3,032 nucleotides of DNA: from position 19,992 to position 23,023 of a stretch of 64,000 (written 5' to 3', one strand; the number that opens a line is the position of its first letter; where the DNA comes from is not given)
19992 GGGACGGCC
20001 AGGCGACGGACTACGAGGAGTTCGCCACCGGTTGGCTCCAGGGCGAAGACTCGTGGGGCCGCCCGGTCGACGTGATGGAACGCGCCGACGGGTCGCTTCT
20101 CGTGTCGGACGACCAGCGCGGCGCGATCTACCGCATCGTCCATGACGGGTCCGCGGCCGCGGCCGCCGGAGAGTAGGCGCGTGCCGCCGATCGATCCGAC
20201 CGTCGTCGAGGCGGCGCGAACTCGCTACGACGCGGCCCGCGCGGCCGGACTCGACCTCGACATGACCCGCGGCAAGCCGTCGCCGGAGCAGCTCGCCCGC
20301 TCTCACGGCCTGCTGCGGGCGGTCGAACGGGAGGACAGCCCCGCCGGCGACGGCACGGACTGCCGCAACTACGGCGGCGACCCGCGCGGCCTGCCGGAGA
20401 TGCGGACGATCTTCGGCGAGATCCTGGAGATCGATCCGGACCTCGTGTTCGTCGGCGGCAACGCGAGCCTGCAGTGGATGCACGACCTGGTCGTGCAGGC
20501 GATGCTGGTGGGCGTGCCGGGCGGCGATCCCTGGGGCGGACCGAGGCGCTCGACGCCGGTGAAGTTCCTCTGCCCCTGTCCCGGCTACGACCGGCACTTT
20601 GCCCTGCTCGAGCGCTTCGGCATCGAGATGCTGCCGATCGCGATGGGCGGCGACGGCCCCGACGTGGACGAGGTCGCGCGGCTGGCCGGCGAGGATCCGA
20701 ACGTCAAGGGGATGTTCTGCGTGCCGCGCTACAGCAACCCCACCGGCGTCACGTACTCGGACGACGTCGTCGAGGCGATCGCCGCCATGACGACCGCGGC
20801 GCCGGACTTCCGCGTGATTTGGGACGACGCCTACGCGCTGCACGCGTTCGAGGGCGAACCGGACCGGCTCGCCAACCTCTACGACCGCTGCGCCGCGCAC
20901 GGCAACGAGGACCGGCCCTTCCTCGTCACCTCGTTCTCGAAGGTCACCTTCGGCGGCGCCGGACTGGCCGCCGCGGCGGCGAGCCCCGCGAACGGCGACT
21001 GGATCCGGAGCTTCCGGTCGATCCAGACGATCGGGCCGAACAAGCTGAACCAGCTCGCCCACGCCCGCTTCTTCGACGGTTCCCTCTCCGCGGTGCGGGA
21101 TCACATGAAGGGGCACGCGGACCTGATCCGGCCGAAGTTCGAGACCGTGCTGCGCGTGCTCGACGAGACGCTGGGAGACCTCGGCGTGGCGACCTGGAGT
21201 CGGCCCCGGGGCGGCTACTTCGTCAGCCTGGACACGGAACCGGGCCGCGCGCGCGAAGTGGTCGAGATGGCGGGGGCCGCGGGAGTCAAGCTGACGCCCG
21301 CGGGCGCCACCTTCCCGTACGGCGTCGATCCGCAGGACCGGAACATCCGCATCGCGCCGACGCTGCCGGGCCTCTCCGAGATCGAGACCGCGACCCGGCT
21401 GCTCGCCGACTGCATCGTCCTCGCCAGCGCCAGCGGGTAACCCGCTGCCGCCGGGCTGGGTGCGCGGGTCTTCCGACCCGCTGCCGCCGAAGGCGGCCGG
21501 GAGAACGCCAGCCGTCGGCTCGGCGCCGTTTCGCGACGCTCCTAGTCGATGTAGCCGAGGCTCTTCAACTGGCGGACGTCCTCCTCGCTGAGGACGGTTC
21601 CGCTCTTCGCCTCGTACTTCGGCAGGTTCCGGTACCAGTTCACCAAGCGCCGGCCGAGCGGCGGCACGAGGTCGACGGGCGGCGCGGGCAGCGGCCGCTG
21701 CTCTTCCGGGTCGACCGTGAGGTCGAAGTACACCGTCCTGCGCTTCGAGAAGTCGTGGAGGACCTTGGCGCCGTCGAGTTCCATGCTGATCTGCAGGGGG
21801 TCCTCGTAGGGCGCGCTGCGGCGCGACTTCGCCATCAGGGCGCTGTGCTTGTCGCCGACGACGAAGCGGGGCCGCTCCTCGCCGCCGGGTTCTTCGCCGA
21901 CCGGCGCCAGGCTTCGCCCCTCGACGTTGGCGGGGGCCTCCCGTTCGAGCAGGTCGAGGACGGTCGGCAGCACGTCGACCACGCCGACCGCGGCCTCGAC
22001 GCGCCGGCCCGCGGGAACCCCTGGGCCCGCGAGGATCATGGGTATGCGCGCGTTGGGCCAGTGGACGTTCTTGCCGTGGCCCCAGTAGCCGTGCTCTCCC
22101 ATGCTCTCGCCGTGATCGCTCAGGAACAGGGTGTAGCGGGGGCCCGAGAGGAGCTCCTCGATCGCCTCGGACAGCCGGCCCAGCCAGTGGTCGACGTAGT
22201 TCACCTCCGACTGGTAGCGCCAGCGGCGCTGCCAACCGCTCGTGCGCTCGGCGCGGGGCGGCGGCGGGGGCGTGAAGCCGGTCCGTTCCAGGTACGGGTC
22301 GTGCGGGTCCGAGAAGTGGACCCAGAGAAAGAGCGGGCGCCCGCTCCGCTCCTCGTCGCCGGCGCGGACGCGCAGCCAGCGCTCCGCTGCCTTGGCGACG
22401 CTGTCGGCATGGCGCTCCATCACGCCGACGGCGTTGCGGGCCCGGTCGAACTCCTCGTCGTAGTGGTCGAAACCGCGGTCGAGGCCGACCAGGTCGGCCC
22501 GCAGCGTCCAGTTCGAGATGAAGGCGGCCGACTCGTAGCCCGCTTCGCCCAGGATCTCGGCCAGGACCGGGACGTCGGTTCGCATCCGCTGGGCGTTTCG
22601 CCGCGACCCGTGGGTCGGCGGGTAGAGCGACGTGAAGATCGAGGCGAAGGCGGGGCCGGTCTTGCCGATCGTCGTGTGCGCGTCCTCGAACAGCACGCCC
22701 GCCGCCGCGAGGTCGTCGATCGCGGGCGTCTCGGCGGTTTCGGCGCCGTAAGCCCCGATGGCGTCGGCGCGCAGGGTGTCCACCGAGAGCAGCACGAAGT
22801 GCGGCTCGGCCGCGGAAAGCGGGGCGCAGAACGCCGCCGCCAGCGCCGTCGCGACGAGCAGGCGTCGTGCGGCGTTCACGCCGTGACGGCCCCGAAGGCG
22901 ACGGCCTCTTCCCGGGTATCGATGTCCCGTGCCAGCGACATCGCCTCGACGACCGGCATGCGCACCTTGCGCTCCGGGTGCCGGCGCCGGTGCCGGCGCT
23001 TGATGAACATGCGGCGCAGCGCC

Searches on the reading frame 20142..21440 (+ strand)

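Call 43: search_protein_families(library=pfam, proteins=[window:20142-21440:+], max_evalue=0.001)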
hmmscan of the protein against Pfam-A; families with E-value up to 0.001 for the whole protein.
window:20142-21440:+ (432 aa): 2 families
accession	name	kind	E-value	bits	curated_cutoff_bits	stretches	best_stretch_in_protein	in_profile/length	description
PF12897.13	Asp_aminotransf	-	1.4e-153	512.1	27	1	20-430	8-414/421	Aspartate amino-transferase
PF00155.27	Aminotran_1_2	-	7.3e-10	39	19.7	1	142-372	94-317/361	Aminotransferase class I and II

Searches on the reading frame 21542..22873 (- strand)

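Call 43: search_protein_families(library=pfam, proteins=[window:21542-22873:-], max_evalue=0.001)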
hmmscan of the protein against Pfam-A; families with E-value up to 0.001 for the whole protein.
window:21542-22873:- (443 aa): 3 families
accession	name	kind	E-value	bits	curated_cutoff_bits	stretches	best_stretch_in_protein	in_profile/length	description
PF00884.28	Sulfatase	-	2.5e-40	139.1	25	1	24-309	1-299/301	Sulfatase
PF01663.27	Phosphodiest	-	1.5e-08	35.1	23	1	27-255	2-220/342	Type I phosphodiesterase / nucleotide pyrophosphatase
PF16347.10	SGSH_C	-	2.6e-05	24.8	29.3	1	259-328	1-70/154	N-sulphoglucosamine sulphohydrolase, C-terminal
